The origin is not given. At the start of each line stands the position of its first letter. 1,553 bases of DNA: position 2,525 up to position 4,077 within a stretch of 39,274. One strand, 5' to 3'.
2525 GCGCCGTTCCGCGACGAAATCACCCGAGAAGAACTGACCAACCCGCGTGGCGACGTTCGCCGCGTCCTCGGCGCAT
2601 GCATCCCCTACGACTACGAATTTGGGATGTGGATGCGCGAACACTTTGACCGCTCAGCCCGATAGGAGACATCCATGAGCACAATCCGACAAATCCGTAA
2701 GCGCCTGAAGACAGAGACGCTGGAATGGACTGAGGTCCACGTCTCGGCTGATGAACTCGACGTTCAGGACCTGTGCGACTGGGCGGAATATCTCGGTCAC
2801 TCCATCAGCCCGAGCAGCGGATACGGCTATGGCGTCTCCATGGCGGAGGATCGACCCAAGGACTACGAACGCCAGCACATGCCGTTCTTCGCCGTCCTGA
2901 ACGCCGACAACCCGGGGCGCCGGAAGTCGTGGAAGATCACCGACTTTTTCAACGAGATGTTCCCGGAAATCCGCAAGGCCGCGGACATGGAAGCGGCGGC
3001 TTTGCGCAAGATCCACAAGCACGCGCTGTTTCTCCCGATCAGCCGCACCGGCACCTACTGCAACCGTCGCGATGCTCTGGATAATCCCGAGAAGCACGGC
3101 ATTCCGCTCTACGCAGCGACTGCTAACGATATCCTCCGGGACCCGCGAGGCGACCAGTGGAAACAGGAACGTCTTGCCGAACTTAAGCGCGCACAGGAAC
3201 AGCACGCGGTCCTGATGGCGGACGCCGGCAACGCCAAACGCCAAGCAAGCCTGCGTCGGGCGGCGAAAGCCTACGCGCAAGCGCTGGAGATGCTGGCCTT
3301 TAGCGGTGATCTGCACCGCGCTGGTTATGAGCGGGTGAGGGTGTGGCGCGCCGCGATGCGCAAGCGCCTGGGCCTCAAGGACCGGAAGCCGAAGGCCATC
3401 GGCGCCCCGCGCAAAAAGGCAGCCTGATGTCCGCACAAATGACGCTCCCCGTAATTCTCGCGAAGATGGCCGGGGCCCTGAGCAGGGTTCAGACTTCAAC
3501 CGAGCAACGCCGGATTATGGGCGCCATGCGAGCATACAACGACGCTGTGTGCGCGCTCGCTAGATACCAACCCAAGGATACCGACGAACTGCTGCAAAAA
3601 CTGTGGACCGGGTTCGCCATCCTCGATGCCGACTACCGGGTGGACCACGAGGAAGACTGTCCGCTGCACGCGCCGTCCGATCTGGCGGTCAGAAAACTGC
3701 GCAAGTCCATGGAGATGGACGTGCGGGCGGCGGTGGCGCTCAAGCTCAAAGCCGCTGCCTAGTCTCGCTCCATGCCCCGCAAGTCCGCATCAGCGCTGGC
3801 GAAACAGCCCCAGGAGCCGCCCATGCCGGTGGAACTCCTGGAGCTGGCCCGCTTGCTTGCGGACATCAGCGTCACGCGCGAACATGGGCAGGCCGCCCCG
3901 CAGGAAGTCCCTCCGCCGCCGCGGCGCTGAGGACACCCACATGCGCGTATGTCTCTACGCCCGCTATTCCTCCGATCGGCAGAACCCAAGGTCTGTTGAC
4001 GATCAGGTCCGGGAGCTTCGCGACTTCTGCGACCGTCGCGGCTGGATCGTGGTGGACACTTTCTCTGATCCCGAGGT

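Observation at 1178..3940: Seven translationally coupled ORFans between the repressor and the serine integrase (early-left operon)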

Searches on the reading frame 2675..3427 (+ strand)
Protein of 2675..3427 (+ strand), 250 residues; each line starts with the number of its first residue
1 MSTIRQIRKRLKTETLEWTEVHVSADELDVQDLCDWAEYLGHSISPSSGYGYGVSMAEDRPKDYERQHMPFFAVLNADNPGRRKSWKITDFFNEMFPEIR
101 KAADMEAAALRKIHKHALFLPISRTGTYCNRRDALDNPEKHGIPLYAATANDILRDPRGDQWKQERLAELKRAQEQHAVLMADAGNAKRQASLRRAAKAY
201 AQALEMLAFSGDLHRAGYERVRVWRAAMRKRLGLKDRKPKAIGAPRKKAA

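Call 3: search_protein_families(library=pfam, max_evalue=1, proteins=[window:2675-3424:+])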
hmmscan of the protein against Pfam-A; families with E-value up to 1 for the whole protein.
window:2675-3424:+ (250 aa): 0 families

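Call 4: search_protein_families(library=phrogs, max_evalue=1, proteins=[window:2675-3424:+])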
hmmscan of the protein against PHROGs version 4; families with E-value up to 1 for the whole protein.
window:2675-3424:+ (250 aa): 0 families

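Call 9: search_protein_families(library=ncbifam, max_evalue=1, proteins=[window:2675-3424:+])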
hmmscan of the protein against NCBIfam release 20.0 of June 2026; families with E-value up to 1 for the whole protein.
window:2675-3424:+ (250 aa): 1 family
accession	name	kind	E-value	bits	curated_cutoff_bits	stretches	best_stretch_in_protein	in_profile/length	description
NF006841.0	PRK09357.2-2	equivalog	0.024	13.3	640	1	163-207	126-170/421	dihydroorotase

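Call 10: search_protein_families(library=padloc, max_evalue=1, proteins=[window:2675-3424:+])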
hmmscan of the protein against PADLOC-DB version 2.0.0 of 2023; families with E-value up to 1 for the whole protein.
window:2675-3424:+ (250 aa): 0 families

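Call 15: find_related_loci(query=window:2675-3424:+, collection=viral_contigs, flank=6000)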
Query window:2675-3424:+ (250 aa) in viral_contigs; peptide patterns used: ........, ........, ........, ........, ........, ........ (x = any residue, [..] = any of these).
1 stretches matched a pattern, but none encodes a relative of the query by tblastn (E <= 1e-3).

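Call 16: find_homologous_proteins(query=window:2675-3424:+, max_evalue=0.001)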
Query window:2675-3424:+ (250 aa): 1 proteins with E <= 0.001 among 1884 candidates.
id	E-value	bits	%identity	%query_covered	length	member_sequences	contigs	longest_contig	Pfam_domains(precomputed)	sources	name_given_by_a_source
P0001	1.5e-164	563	100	100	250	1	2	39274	-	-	-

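Call 19: find_encoding_contigs(protein=window:2675-3427:+, flank=10000, max_places=6)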
Protein window:2675-3427:+ (250 aa): 2 contigs read that carry it; 2 places shown.
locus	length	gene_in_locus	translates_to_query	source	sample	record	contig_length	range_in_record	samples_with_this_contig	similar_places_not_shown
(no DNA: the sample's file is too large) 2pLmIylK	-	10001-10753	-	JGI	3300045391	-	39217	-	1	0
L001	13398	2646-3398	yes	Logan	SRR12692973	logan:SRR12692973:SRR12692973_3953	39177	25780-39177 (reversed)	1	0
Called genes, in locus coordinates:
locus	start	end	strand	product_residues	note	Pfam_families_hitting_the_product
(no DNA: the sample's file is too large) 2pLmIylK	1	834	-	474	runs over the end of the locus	-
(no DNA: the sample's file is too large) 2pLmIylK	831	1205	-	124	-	PF03592:Terminase_2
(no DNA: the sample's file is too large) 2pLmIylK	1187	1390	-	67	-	-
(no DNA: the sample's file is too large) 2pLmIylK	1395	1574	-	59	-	-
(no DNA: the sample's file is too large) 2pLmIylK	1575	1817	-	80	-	-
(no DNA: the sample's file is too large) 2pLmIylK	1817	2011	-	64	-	-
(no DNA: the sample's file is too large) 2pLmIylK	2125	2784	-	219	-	-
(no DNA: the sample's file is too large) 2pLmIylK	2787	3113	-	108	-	-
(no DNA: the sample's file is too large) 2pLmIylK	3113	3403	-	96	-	-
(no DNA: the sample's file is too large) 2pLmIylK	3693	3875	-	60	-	-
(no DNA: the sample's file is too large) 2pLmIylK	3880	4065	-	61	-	-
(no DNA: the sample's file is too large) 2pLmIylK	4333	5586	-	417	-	PF13481:AAA_25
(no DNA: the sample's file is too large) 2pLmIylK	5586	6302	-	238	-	PF23639:DUF7146, PF13362:Toprim_3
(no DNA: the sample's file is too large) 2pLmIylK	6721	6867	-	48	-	-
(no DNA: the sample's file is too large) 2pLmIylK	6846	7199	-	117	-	-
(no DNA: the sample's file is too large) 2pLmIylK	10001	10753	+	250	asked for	-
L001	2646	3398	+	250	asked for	-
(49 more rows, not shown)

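Call 79: search_solved_structures(query=A2, max_evalue=10, show_alignments=2)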
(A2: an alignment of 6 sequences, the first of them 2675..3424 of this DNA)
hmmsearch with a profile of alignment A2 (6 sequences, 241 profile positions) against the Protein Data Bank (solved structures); distinct sequences matched with E-value up to 10: 2.
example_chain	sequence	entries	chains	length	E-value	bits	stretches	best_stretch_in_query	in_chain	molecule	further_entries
9sra_BP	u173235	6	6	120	0.11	15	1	82-164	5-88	Large ribosomal subunit protein eL18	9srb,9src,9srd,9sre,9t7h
4v4n_AP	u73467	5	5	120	0.56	12.8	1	82-163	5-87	50S ribosomal protein L18E | Large ribosomal subunit protein eL18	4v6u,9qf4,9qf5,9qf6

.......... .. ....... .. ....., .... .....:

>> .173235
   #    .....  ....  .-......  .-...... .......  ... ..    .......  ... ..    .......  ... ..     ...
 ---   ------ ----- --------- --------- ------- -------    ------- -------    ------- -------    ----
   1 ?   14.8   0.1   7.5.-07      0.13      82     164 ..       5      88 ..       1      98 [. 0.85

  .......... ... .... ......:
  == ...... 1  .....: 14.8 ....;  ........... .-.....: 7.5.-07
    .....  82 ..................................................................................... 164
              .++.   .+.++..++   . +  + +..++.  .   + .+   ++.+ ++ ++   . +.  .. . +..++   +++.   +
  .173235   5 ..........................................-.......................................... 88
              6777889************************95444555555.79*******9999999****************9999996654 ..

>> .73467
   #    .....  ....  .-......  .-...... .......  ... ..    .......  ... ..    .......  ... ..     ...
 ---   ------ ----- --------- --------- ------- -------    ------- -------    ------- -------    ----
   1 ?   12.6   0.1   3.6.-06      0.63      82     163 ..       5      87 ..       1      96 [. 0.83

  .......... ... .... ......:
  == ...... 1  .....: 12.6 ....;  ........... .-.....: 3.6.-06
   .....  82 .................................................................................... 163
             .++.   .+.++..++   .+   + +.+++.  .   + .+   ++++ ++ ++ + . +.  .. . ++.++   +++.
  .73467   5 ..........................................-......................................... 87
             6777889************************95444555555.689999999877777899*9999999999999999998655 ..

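Call 98: search_protein_families(library=pfam, alignment_id=A2, max_evalue=5)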
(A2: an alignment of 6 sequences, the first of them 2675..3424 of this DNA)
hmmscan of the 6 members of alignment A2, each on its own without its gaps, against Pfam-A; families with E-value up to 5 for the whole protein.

A. member 1, window:2675-3424:+ (250 aa): 0 families

B. families by the number of members that match (of 6 scanned): 4 families
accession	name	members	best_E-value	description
PF22411.1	Mre11_2nd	1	0.0017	Mre11 nuclease, second domain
PF06222.17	Phage_TAC_1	1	0.016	Phage tail assembly chaperone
PF13871.12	Helicase_C_4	1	0.05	C-terminal domain on Strawberry notch homologue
PF04212.24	MIT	1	0.12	MIT (microtubule interacting and transport) domain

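Call 105: search_protein_families(library=phrogs, alignment_id=A2, max_evalue=0.5)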
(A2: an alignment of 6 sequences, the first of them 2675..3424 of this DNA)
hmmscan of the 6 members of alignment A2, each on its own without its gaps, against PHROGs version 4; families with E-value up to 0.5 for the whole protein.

A. member 1, window:2675-3424:+ (250 aa): 0 families

B. families by the number of members that match (of 6 scanned): 3 families
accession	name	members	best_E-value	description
phrog_14766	-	1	0.037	tail protein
phrog_36026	-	1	0.076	-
phrog_27766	-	1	0.13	-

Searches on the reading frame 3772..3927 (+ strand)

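Call 3: search_protein_families(library=pfam, max_evalue=1, proteins=[window:3772-3927:+])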
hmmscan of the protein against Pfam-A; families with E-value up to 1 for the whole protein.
window:3772-3927:+ (52 aa): 0 families

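Call 4: search_protein_families(library=phrogs, max_evalue=1, proteins=[window:3772-3927:+])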
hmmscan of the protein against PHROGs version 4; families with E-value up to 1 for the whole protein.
window:3772-3927:+ (52 aa): 1 family
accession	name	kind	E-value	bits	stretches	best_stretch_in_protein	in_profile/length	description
phrog_17400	-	unknown function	0.48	11.6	1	8-37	32-62/116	-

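Call 9: search_protein_families(library=ncbifam, max_evalue=1, proteins=[window:3772-3927:+])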
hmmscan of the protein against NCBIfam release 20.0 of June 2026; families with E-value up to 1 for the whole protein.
window:3772-3927:+ (52 aa): 0 families

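Call 10: search_protein_families(library=padloc, max_evalue=1, proteins=[window:3772-3927:+])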
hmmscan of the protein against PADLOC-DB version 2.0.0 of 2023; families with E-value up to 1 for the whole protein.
window:3772-3927:+ (52 aa): 0 families
